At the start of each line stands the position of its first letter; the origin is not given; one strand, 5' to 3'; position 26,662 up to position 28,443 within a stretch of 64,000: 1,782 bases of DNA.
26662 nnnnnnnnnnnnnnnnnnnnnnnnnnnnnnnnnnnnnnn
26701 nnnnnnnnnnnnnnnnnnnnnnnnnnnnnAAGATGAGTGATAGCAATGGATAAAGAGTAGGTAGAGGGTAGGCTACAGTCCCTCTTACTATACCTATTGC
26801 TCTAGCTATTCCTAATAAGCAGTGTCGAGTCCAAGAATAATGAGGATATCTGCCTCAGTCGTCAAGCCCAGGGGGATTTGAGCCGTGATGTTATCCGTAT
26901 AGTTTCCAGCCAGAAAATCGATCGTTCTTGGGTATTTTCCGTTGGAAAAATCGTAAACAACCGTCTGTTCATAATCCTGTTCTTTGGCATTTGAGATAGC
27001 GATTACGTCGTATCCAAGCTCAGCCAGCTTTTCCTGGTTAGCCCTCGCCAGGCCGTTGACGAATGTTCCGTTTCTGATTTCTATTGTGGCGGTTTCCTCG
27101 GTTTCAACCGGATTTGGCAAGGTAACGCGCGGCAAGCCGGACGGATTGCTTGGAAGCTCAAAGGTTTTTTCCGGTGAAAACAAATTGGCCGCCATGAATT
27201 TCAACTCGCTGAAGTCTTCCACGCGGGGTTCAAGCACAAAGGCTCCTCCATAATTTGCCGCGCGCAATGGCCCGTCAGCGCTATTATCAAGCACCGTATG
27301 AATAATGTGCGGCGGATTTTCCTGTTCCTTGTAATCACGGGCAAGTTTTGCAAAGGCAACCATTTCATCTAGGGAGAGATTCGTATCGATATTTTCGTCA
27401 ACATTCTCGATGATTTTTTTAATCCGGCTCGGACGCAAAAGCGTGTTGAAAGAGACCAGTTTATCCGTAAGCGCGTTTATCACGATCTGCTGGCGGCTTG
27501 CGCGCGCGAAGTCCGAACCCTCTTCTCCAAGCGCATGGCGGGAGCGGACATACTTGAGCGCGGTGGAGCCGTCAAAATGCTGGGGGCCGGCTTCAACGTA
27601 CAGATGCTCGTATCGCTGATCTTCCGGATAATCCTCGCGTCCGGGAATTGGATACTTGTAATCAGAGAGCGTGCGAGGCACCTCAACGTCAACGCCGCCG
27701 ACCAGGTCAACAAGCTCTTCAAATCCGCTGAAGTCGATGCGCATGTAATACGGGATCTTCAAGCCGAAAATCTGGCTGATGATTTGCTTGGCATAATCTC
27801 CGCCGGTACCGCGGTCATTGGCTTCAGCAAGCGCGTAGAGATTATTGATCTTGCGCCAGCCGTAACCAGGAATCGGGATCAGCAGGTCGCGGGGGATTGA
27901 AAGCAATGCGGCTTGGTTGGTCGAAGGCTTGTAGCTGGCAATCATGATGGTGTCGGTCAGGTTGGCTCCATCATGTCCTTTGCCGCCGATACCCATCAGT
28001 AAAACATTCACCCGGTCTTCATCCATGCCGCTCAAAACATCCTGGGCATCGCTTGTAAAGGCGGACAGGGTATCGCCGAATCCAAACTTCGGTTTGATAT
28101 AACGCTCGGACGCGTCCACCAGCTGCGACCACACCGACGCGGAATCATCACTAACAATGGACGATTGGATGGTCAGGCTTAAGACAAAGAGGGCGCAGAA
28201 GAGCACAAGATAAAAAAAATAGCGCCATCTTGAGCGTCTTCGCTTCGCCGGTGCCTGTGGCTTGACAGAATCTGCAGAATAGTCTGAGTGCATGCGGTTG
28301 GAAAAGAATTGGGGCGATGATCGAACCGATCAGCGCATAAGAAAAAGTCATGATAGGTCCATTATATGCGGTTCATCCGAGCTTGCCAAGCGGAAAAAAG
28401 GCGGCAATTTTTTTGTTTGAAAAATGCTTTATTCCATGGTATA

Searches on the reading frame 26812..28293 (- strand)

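Call 26: search_protein_families(library=pfam, proteins=[window:26812-28293:-], max_evalue=0.001)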
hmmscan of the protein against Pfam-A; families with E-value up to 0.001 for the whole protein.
window:26812-28293:- (493 aa): 2 families
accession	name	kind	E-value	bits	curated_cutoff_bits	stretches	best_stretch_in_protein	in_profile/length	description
PF03816.19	LytR_cpsA_psr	-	3.4e-37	128.3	24.6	1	113-279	2-148/150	LytR_cpsA_psr family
PF13399.11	LytR_C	-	1.4e-08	36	22.2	1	402-488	2-83/86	LytR cell envelope-related transcriptional attenuator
